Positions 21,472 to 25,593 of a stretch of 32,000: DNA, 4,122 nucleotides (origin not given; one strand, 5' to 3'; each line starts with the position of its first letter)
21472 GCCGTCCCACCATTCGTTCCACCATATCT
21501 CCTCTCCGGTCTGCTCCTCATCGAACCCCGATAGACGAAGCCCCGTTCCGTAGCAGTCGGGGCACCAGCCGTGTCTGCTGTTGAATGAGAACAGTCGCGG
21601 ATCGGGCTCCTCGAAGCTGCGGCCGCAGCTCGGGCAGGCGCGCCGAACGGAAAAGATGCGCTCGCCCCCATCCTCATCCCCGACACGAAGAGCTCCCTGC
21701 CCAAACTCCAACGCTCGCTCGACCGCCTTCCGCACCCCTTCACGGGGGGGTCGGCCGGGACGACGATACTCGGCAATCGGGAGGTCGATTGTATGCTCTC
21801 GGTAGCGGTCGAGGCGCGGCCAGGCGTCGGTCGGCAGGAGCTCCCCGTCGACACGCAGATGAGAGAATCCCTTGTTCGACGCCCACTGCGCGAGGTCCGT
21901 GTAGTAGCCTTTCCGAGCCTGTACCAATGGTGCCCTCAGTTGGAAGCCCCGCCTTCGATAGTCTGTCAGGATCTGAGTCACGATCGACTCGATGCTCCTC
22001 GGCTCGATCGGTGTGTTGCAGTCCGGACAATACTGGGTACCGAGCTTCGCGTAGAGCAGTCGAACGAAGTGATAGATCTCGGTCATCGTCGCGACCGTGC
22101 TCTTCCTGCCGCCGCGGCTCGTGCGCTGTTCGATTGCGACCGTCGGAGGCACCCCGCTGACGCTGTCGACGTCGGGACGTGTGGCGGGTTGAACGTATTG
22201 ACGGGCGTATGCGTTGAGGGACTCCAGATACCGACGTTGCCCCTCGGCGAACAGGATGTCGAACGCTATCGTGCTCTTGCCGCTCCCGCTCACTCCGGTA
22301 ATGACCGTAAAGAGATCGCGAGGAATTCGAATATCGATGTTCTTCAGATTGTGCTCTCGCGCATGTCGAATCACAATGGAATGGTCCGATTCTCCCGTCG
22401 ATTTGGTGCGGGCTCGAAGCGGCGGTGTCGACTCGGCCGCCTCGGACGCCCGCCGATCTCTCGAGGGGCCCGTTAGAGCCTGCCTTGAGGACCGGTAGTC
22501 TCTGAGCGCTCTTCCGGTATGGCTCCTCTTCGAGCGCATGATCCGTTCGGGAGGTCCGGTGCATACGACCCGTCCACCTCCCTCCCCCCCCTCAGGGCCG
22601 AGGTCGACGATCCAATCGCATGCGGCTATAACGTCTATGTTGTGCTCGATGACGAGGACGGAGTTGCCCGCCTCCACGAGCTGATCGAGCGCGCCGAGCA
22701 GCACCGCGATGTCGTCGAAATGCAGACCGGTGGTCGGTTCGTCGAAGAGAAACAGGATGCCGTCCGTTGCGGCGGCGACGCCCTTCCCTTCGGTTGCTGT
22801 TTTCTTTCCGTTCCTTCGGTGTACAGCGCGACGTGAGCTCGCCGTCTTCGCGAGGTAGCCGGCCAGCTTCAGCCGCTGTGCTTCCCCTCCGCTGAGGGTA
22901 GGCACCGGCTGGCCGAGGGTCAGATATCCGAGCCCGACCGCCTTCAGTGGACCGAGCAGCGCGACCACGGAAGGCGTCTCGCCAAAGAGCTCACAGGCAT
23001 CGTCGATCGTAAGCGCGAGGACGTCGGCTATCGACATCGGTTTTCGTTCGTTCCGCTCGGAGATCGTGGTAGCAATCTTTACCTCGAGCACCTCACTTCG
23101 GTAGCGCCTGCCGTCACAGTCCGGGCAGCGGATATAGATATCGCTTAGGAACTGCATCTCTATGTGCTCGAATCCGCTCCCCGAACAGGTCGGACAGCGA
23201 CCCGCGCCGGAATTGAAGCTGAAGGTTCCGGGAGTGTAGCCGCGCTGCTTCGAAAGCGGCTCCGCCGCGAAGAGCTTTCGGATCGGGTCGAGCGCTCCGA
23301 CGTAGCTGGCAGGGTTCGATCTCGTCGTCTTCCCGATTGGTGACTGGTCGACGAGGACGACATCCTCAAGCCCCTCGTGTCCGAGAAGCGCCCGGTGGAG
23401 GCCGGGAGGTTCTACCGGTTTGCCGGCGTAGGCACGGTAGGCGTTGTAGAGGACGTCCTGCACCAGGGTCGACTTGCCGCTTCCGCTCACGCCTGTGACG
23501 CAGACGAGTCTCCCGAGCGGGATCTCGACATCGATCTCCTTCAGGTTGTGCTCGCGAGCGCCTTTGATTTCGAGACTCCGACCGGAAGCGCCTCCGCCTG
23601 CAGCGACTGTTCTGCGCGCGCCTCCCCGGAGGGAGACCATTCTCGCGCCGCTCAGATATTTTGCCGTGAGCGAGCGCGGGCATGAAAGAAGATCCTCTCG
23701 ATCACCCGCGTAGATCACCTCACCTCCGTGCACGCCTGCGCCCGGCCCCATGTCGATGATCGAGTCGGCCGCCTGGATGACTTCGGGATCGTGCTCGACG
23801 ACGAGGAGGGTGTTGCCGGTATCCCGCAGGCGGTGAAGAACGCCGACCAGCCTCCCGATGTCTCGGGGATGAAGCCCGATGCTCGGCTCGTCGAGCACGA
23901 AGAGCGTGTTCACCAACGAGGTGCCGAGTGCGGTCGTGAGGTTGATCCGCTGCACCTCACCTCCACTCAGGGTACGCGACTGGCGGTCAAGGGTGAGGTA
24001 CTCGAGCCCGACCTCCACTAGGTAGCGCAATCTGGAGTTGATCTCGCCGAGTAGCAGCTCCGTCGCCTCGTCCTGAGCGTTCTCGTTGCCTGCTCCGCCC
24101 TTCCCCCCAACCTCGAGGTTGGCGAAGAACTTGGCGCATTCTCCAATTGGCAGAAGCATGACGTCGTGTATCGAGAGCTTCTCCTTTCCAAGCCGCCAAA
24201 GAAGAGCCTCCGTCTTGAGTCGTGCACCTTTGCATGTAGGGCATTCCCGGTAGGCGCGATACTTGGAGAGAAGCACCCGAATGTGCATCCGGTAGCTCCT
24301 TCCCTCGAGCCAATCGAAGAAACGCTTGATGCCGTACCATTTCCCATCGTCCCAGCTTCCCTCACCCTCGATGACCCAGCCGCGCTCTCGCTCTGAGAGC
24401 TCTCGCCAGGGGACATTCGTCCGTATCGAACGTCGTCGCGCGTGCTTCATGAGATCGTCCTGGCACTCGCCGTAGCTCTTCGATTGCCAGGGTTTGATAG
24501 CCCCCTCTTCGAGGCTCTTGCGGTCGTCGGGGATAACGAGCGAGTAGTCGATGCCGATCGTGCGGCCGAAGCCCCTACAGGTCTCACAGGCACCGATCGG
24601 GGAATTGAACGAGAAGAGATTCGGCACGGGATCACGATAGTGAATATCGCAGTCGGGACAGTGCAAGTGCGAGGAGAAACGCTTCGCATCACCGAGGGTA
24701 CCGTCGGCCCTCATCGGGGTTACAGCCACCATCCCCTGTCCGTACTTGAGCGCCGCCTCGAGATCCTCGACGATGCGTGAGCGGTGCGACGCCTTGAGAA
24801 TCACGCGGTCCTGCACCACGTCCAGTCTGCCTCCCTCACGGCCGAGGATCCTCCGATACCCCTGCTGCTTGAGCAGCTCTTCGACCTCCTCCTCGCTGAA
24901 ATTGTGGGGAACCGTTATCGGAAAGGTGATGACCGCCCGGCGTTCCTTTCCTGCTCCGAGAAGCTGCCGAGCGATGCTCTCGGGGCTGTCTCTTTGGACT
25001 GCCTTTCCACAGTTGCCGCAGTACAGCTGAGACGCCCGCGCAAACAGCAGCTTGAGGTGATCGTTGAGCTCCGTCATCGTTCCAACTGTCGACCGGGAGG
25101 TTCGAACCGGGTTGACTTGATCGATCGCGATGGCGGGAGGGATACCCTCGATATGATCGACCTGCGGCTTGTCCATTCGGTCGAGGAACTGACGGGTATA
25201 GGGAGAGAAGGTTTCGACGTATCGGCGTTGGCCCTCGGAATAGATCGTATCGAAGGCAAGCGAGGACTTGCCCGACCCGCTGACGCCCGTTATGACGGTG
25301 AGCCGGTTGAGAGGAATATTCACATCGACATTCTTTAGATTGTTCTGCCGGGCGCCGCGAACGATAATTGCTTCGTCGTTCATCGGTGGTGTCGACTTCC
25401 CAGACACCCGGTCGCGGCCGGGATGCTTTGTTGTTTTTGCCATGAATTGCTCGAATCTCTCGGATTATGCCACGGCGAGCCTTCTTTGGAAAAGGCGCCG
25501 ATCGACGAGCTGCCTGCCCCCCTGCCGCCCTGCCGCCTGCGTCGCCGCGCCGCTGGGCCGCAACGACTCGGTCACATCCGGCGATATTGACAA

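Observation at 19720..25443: Single 1907-aa ORF encoding two complete UvrA units in tandem (covalent pseudo-dimer with four ABC modules)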

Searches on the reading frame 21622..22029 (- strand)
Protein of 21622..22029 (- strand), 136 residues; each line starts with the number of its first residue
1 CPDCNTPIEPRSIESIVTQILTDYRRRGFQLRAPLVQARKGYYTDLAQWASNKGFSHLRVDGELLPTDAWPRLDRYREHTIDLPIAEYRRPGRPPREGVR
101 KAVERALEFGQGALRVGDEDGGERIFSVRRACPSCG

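Call 88: search_solved_structures(query=window:21622-22029:-, max_evalue=10, show_alignments=2)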
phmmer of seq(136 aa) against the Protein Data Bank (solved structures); distinct sequences matched with E-value up to 10: 12.
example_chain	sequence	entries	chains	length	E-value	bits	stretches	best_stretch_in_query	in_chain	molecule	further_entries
3pih_A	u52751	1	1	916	8.6e-15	58.2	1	1-136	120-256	UvrABC system protein A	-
9gxu_A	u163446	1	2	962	3.9e-11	46.3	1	1-135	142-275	UvrABC system protein A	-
9gxw_A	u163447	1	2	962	4e-11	46.3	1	1-135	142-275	UvrABC system protein A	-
9gxk_A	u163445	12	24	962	4e-11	46.3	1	1-135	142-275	UvrABC system protein A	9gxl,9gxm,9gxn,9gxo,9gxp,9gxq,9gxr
2r6f_A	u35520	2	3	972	4e-10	43.1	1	1-136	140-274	Excinuclease ABC subunit A | Excinuclease ABC, A subunit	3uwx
9ga5_A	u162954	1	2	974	6.8e-10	42.3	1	1-134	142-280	UvrABC system protein A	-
3zqj_A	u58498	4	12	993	7.1e-10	42.3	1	1-134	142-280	UVRABC SYSTEM PROTEIN A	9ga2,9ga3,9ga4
4dfc_B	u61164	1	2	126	2e-09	40.8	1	12-121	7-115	UvrABC system protein A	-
3fpn_A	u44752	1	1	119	1.1e-05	28.7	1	12-127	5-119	Geobacillus stearothermophilus UvrA interaction domain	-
7ane_o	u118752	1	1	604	0.26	14.5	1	22-94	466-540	mS22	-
6vm5_A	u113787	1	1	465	1.2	12.3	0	62-92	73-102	SAVED domain-containing protein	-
1vp8_A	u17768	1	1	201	1.3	12.2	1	76-121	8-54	hypothetical protein AF0103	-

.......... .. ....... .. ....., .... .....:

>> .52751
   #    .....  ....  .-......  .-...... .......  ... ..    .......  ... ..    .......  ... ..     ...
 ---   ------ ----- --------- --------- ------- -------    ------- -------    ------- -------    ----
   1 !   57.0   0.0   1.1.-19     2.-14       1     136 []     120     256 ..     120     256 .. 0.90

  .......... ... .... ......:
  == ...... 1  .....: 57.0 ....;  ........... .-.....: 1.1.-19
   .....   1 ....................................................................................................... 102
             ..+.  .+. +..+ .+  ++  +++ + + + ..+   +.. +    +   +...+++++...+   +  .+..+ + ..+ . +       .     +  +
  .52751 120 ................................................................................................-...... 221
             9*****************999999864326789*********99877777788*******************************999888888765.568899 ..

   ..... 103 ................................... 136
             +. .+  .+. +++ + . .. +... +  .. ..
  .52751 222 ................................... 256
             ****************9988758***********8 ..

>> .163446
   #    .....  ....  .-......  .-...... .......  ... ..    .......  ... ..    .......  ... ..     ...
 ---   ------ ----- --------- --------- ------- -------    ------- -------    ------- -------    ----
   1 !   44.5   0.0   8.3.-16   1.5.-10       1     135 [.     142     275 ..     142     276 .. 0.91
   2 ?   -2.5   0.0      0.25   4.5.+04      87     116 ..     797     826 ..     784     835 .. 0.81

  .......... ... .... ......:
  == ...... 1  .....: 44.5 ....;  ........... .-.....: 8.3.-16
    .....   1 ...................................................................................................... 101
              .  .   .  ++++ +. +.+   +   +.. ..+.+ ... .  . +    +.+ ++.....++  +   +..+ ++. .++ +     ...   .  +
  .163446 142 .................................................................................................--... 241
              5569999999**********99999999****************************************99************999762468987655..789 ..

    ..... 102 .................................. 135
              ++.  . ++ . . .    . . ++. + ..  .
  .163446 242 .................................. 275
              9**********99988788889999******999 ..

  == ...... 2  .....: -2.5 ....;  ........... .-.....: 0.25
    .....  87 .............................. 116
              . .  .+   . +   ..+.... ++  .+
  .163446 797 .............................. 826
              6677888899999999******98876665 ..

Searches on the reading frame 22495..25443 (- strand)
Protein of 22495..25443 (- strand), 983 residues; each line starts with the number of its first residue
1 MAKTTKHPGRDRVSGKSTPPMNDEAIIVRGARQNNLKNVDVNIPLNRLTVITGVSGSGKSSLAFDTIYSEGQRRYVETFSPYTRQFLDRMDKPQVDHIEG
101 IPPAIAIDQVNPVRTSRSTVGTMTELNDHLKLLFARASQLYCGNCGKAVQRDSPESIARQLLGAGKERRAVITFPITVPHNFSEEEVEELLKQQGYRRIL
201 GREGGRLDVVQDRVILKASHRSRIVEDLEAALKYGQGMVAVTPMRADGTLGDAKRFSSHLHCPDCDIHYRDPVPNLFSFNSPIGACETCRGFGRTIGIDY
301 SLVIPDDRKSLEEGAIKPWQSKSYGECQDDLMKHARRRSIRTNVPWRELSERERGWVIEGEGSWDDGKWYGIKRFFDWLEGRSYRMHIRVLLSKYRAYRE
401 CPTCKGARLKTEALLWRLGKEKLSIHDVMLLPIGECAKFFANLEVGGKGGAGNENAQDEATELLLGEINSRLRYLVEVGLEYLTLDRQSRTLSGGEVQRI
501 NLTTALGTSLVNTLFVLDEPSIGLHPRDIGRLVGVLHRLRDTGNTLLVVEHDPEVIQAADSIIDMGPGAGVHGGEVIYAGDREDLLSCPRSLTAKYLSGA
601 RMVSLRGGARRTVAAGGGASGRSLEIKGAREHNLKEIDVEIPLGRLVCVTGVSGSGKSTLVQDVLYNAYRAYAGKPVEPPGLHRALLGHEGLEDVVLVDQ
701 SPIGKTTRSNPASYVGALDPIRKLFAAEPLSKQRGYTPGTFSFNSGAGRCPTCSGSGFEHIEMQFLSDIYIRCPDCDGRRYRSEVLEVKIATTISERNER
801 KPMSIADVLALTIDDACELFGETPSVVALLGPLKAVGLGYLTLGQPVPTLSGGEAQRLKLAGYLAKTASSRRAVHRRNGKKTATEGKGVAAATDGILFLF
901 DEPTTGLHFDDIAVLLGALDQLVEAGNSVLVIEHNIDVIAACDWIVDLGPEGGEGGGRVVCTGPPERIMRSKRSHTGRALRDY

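Call 5: search_protein_families(library=ncbifam, proteins=[window:22495-25443:-], max_evalue=0.001)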
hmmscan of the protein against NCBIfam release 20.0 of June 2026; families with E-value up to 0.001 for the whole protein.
window:22495-25443:- (983 aa): 162 families (the best 25 are shown)
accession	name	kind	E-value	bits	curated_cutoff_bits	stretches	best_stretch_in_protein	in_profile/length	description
NF001503.0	PRK00349.1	equivalog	5.6e-301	1001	1147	2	23-871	3-852/943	excinuclease ABC subunit UvrA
TIGR00630.1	uvra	equivalog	3.3e-289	962.1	729.8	2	26-870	2-849/924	excinuclease ABC subunit UvrA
NF001885.0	PRK00635.1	equivalog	9.4e-161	536.9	3054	3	392-983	390-918/1809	excinuclease ABC subunit A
NF040873.1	AztA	equivalog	1.8e-30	105.9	220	3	474-564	103-190/191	zinc ABC transporter ATP-binding protein AztA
TIGR03608.1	L_ocin_972_ABC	subfamily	3.7e-29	101.7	254.85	2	472-565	116-206/206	putative bacteriocin export ABC transporter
TIGR04521.1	ECF_ATPase_2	equivalog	1.4e-28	99.8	330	2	473-603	126-250/279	energy-coupling factor transporter ATPase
TIGR02857.1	CydD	equivalog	6e-27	94.8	435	3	484-565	451-529/529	thiol reductant ABC exporter subunit CydD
TIGR03873.1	F420-0_ABC_ATP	hypoth_equivalog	8.1e-25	87.5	372.4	2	473-596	120-234/256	putative F420-0 ABC transporter ATP-binding protein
NF010068.0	PRK13548.1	equivalog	4.2e-24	85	261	1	475-566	122-217/261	heme ABC transporter ATP-binding protein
TIGR04520.1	ECF_ATPase_1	equivalog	5.4e-23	81.8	315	1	468-572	113-216/269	energy-coupling factor transporter ATPase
TIGR02673.1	FtsE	equivalog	1.5e-22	80.4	264.85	1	475-559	122-203/214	cell division ATP-binding protein FtsE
TIGR01166.1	cbiO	subfamily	5.7e-22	78.1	211.8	2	476-554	113-188/190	cobalt ABC transporter, ATP-binding protein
TIGR02324.1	CP_lyasePhnL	equivalog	6.6e-20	71.5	256.3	2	627-675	17-64/224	phosphonate C-P lyase system protein PhnL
NF010170.0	PRK13651.1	equivalog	4.4e-19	68.5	432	1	473-605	147-272/308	cobalt transporter ATP-binding subunit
TIGR00972.1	3a0107s01c2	equivalog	1.1e-18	67.5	343.2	1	485-600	138-246/248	phosphate ABC transporter ATP-binding protein PstB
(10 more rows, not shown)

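Call 45: search_protein_families(library=pfam, proteins=[window:22495-25443:-], max_evalue=0.000001)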
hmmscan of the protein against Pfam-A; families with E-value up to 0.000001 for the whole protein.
window:22495-25443:- (983 aa): 7 families
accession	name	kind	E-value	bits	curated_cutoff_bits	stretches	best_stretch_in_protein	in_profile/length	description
PF00005.33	ABC_tran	-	3e-16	60.7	25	0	634-674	1-40/137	ABC transporter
PF17755.6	UvrA_DNA-bind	-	6.2e-12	46.2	23.2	1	299-363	1-65/110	UvrA DNA-binding domain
PF13304.12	AAA_21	-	2.7e-09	37.9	27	0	492-556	238-303/304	AAA domain, putative AbiEii toxin, Type IV TA system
PF13555.12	AAA_29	-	3.9e-08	33.4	27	0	639-665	17-46/61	P-loop containing region of AAA domain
PF13191.12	AAA_16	-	7.3e-08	33.5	32.6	0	641-679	21-63/167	AAA ATPase domain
PF02463.25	SMC_N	-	9.1e-08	32.2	40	0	182-565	118-211/220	RecF/RecN/SMC N terminal domain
PF17760.6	UvrA_inter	-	2.8e-07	30.8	23.3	0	206-242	70-106/109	UvrA interaction domain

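Call 76: predict_structure(alignment_id=A3)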
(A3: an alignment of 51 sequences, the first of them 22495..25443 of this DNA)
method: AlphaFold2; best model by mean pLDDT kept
length: 983 residues; sequences in the alignment: 51
mean_pLDDT: 85.2   pTM: 0.81
mean pLDDT of the five models: 85.2, 84.5, 82.7, 82.2, 79.3
residues with pLDDT >= 90: 580; 70-90: 265; 50-70: 85; < 50: 53
segments of 3 or more residues with pLDDT < 50: 1-22, 111-119, 606-608, 616-618, 881-890
pLDDT, mean of each block of 10 residues (from residue 1): 32 39 81 89 96 90 90 75 65 87 77 46 86 93 95 93 87 95 95 93 93 94 96 96 92 94 94 93 94 89 89 92 89 94 95 95 88 89 69 84 94 94 94 94 69 60 93 90 80 78 78 90 85 92 94 94 84 87 92 91 63 50 92 90 94 89 94 85 93 91 76 93 95 94 84 82 55 85 94 63 92 91 93 93 86 90 88 59 43 82 88 93 92 92 91 77 94 91 88
secondary structure, 60 per line:
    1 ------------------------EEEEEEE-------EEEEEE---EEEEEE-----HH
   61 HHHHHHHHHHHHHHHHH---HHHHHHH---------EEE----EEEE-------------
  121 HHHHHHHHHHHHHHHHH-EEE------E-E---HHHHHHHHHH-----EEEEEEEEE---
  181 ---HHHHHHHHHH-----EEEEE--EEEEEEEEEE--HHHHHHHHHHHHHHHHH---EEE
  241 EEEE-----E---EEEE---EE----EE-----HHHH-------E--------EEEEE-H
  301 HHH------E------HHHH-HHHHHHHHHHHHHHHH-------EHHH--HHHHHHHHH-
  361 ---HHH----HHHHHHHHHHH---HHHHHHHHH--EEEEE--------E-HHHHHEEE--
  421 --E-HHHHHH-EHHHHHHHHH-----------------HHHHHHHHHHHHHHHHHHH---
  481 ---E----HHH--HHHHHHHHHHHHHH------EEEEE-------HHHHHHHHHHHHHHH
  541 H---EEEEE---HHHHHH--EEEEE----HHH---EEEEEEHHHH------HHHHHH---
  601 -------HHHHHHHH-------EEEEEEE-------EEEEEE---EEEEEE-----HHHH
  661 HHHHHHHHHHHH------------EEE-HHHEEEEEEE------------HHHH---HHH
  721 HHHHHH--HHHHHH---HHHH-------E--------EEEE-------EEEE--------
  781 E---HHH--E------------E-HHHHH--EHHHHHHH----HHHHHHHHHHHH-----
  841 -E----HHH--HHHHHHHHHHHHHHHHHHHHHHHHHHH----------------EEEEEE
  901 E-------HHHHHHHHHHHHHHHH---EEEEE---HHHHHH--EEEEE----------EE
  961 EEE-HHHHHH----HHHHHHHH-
elements in order (helices of 4 or more, strands of 3 or more residues): E25-31 E39-44 E48-53 H59-77 H81-87 E97-99 E104-107 H121-137 E139-141 H154-163 E169-177 H184-193 E199-203 E206-215 H218-234 E238-244 E254-257 H274-277 E294-298 H300-303 H317-320 H322-337 H351-359 H371-381 H385-393 E396-400 H411-415 E416-418 H425-430 H433-441 H459-477 H494-507 E514-518 H526-541 E545-549 H553-558 E561-565 E576-581 H582-585 H592-597 H608-615 E623-629 E637-642 E646-651 H657-672 E685-687 E692-698 H711-714 H718-726 H729-734 H738-741 E758-761 E769-772 H805-809 H813-819 H824-835 H852-878 E895-901 H909-924 E928-932 H936-941 E944-948 E959-963 H965-970 H975-982

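Call 79: fold_search(model_id=the predicted structure, library=pdb)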
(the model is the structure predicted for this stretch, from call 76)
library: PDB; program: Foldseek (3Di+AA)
matches with E <= 10: 1483; with E <= 0.001: 936
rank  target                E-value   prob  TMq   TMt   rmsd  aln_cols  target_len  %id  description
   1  2r6f_A                8.2e-95  1.00  0.79  0.86   4.8       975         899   44  Crystal Structure of Bacillus stearothermophilus UvrA (released 2008-01-08)
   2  3uwx_A                7.7e-94  1.00  0.82  0.85   4.8       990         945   44  Crystal structure of UvrA-UvrB complex (released 2012-02-08)
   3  2r6f_B                1.7e-87  1.00  0.78  0.87   4.7       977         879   43  Crystal Structure of Bacillus stearothermophilus UvrA (released 2008-01-08)
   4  3pih_A                2.4e-85  1.00  0.72  0.84   5.7       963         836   42  T. maritima UvrA in complex with fluorescein-modified DNA (released 2011-01-19)
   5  3zqj_A                2.3e-84  1.00  0.73  0.76  11.1       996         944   41  Mycobacterium tuberculosis UvrA (released 2011-06-22)
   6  3zqj_D                1.3e-81  1.00  0.73  0.78  10.4       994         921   40  Mycobacterium tuberculosis UvrA (released 2011-06-22)
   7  3zqj_B                1.1e-80  1.00  0.73  0.78  10.0      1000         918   40  Mycobacterium tuberculosis UvrA (released 2011-06-22)
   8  9gxs_A                4.5e-79  1.00  0.63  0.77   7.0       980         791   39  C. thermocellum UvrA in complex with DNA with a fluorescein modification (basal conformation) (released 2025-12-24)
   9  3zqj_E                6.5e-79  1.00  0.72  0.77  10.7      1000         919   41  Mycobacterium tuberculosis UvrA (released 2011-06-22)
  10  9gxw_A                2.6e-78  1.00  0.63  0.76   7.5       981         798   39  C. thermocellum UvrA (K39A) in complex with DNA with a fluorescein modification and AMPPNP (basal conformation) (released 2025-12-24)
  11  9gxv_A                4.6e-77  1.00  0.63  0.78   7.0       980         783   38  C. thermocellum UvrA in complex with DNA with a fluorescein modification and ADP (basal conformation) (released 2025-12-24)
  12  9ga5_A                6.3e-77  1.00  0.66  0.80   6.4       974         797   40  MtUvrA2 bound to endogenous E. coli DNA (released 2025-04-23)
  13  3zqj_C                8.2e-77  1.00  0.72  0.79   9.8      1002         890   39  Mycobacterium tuberculosis UvrA (released 2011-06-22)
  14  9gxp_A                1.7e-76  1.00  0.63  0.76   7.6       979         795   39  C. thermocellum UvrA in complex with DNA with an abasic site (basal conformation) (released 2025-12-24)
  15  9gxk_A                3.5e-75  1.00  0.61  0.85   6.2       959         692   38  C. thermocellum UvrA (basal conformation) (released 2025-12-24)
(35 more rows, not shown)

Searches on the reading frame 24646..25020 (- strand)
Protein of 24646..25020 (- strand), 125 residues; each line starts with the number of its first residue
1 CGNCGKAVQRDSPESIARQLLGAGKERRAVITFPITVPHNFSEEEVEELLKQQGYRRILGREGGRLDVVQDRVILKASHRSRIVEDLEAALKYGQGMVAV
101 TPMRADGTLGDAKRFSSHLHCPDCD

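Call 87: search_solved_structures(query=window:24646-25020:-, max_evalue=10, show_alignments=2)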
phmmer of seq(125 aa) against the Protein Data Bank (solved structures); distinct sequences matched with E-value up to 10: 10.
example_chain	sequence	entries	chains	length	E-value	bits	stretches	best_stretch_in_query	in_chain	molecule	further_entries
3pih_A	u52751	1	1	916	1.2e-06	32.1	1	1-124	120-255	UvrABC system protein A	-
9ga5_A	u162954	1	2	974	4.2e-06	30.4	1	1-123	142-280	UvrABC system protein A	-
3zqj_A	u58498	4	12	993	4.4e-06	30.3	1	1-123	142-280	UVRABC SYSTEM PROTEIN A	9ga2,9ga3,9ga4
3fpn_A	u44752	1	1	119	0.0015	22.1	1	63-101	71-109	Geobacillus stearothermophilus UvrA interaction domain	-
2r6f_A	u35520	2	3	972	0.0057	20.3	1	64-124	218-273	Excinuclease ABC subunit A | Excinuclease ABC, A subunit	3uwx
9rhz_A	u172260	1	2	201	0.055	17.1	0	81-114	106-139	ALPHAREP bE5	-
9sah_A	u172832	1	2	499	0.64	13.6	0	81-114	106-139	E4-NB2 synthetic fusion protein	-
8xr2_A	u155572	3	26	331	0.69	13.5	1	63-114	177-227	Aldo/keto reductase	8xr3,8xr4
8jwk_A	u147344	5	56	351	0.75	13.4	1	63-114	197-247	Aldo/keto reductase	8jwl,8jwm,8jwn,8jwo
5awe_A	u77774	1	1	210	1.1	12.9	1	34-74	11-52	Putative acetoin utilization protein, acetoin dehydrogenase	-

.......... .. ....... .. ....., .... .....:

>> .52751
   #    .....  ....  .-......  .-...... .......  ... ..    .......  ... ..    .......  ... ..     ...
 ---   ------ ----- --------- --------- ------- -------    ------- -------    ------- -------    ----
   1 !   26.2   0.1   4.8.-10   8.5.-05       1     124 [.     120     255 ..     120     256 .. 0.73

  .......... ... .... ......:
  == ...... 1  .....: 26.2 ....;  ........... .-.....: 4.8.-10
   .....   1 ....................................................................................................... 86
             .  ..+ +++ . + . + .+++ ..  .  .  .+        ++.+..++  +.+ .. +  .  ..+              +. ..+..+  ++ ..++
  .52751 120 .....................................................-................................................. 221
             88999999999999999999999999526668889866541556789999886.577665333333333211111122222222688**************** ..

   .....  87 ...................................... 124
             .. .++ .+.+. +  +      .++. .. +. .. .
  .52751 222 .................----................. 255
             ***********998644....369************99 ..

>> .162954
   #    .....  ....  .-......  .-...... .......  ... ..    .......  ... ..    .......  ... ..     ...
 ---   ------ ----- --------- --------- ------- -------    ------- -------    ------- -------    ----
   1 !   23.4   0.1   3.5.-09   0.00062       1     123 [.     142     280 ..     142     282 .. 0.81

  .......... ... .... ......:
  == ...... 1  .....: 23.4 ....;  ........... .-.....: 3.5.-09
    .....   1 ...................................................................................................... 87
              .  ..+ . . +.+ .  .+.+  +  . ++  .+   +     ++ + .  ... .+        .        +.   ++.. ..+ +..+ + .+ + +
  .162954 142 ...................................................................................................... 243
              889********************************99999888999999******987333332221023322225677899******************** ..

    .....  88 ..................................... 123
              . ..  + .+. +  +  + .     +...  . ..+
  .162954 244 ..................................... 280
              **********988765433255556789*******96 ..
